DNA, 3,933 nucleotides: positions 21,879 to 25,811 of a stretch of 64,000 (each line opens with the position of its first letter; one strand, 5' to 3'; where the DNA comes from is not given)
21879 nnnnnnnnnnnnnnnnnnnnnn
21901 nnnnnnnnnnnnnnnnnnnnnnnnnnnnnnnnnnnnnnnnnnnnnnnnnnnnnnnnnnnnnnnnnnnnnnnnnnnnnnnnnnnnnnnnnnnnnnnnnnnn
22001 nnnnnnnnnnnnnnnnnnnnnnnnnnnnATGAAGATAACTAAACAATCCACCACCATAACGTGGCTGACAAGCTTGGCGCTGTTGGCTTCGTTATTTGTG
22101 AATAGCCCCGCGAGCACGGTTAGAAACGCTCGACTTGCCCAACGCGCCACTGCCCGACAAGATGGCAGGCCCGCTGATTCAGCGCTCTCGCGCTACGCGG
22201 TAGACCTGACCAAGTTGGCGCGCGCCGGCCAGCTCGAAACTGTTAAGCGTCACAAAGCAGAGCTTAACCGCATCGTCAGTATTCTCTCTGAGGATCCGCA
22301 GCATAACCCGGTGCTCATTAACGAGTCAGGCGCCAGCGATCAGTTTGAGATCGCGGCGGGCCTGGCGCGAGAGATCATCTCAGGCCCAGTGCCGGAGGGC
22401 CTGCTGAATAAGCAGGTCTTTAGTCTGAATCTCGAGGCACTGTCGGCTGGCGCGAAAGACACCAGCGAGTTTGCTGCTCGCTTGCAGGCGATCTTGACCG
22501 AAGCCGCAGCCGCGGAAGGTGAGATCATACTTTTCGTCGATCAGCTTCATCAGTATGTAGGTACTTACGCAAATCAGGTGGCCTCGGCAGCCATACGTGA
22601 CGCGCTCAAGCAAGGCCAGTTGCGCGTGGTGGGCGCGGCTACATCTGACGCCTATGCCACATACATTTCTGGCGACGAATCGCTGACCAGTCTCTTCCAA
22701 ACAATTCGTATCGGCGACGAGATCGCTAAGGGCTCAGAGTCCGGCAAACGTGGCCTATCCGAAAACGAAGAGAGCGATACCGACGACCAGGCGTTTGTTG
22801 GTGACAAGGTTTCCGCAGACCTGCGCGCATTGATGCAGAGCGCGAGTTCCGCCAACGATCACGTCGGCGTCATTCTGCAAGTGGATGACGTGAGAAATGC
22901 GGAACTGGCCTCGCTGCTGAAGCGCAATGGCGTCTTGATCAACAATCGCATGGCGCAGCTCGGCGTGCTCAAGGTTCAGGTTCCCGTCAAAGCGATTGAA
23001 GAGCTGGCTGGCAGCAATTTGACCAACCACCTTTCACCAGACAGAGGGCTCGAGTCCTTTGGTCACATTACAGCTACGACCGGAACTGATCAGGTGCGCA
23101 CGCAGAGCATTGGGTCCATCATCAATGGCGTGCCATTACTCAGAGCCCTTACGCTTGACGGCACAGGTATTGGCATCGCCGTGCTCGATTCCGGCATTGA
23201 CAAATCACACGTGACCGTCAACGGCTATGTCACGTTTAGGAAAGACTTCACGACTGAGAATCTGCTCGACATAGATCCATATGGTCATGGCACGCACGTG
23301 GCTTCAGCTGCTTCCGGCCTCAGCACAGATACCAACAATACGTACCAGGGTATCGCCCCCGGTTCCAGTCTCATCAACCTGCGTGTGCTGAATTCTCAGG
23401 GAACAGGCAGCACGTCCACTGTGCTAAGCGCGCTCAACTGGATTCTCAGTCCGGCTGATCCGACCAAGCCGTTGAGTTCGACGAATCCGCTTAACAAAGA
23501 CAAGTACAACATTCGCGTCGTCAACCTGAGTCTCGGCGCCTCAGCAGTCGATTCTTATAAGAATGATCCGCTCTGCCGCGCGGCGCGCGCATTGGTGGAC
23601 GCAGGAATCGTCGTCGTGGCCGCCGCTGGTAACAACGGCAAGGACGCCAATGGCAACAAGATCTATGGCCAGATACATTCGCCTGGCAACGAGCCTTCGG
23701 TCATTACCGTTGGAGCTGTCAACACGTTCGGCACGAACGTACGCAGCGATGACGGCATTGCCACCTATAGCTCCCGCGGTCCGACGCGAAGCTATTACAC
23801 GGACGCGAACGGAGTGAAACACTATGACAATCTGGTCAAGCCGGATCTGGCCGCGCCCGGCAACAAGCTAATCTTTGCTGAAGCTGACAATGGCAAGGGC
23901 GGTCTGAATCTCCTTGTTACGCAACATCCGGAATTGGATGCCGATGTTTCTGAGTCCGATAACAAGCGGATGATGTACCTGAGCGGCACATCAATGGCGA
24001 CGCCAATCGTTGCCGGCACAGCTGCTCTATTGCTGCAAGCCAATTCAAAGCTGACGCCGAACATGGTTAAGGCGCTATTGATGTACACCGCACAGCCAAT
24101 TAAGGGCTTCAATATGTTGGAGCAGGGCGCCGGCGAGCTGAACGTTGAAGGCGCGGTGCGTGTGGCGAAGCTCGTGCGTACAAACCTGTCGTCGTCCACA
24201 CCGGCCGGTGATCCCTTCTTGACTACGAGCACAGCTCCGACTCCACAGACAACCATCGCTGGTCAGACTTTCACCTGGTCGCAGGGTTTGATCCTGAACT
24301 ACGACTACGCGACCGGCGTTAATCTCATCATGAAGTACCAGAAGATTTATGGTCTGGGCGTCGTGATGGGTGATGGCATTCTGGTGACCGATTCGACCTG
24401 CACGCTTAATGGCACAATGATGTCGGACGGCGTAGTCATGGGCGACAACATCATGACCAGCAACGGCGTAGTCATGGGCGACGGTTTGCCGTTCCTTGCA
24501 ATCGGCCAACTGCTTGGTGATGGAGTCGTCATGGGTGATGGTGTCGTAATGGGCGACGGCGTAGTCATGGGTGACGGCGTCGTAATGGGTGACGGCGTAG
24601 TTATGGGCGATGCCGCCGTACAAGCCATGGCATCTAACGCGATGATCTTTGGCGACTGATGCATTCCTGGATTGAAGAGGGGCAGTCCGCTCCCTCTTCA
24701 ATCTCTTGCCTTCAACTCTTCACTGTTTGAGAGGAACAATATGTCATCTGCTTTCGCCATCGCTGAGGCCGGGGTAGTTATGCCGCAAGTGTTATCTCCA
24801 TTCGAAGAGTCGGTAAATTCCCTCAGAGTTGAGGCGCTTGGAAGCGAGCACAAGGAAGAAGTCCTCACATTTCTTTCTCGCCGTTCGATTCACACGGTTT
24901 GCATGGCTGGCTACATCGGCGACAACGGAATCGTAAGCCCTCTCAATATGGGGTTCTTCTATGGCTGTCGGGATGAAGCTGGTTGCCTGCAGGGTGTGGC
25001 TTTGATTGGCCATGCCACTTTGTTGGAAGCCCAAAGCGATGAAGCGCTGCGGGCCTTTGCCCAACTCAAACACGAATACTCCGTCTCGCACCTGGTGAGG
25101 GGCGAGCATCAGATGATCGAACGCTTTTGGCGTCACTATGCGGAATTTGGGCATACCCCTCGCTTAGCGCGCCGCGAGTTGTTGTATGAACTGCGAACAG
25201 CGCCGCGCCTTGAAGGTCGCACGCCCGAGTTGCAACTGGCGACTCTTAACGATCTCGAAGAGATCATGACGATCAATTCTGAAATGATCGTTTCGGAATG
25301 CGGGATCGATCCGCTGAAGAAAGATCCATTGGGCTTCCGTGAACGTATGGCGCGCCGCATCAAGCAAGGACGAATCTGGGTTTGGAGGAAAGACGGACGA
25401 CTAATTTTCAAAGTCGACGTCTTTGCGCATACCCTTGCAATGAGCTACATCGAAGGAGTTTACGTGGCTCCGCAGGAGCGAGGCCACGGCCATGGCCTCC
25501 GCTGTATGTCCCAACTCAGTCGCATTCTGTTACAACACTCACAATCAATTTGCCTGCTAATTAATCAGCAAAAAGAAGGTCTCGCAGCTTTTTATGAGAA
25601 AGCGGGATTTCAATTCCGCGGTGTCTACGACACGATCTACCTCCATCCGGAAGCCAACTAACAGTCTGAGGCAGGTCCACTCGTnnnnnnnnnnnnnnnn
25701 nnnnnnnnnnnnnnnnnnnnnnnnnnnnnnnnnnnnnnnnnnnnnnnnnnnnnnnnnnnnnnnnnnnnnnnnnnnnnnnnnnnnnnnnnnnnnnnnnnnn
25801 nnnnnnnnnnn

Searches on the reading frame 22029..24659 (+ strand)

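Call 9: search_protein_families(library=pfam, proteins=[window:22029-24659:+], max_evalue=0.001)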
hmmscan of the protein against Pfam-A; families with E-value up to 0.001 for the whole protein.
window:22029-24659:+ (876 aa): 1 family
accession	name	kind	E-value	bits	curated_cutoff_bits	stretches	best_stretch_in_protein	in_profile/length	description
PF00082.27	Peptidase_S8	-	5.6e-47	160.9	21.8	1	378-690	1-275/288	Subtilase family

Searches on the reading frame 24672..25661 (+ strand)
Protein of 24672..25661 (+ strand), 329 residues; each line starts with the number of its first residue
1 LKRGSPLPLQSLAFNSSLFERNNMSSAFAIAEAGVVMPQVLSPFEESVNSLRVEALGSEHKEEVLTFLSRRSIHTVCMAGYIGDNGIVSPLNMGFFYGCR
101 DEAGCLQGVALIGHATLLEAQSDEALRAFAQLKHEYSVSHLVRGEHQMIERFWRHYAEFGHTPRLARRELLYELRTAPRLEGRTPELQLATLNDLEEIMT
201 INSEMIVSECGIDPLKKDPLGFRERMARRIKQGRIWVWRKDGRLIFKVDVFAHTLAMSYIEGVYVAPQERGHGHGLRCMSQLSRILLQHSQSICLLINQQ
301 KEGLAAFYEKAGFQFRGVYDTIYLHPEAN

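Call 9: search_protein_families(library=pfam, proteins=[window:24672-25661:+], max_evalue=0.001)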
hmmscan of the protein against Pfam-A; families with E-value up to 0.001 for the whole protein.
window:24672-25661:+ (329 aa): 5 families
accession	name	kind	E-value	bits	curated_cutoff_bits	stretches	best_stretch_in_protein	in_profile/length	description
PF13508.13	Acetyltransf_7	-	5e-08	33.6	27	1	232-314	2-83/84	Acetyltransferase (GNAT) domain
PF00583.31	Acetyltransf_1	-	1.2e-06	29.2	20.7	1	228-313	28-116/116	Acetyltransferase (GNAT) family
PF13527.13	Acetyltransf_9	-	3.1e-05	24.4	25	1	222-314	30-125/127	Acetyltransferase (GNAT) domain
PF08445.16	FR47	-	5.2e-05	23.6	22.1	1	256-316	20-80/86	FR47-like protein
PF13673.13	Acetyltransf_10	-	0.00013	22.4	23.6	1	224-314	20-108/128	Acetyltransferase (GNAT) domain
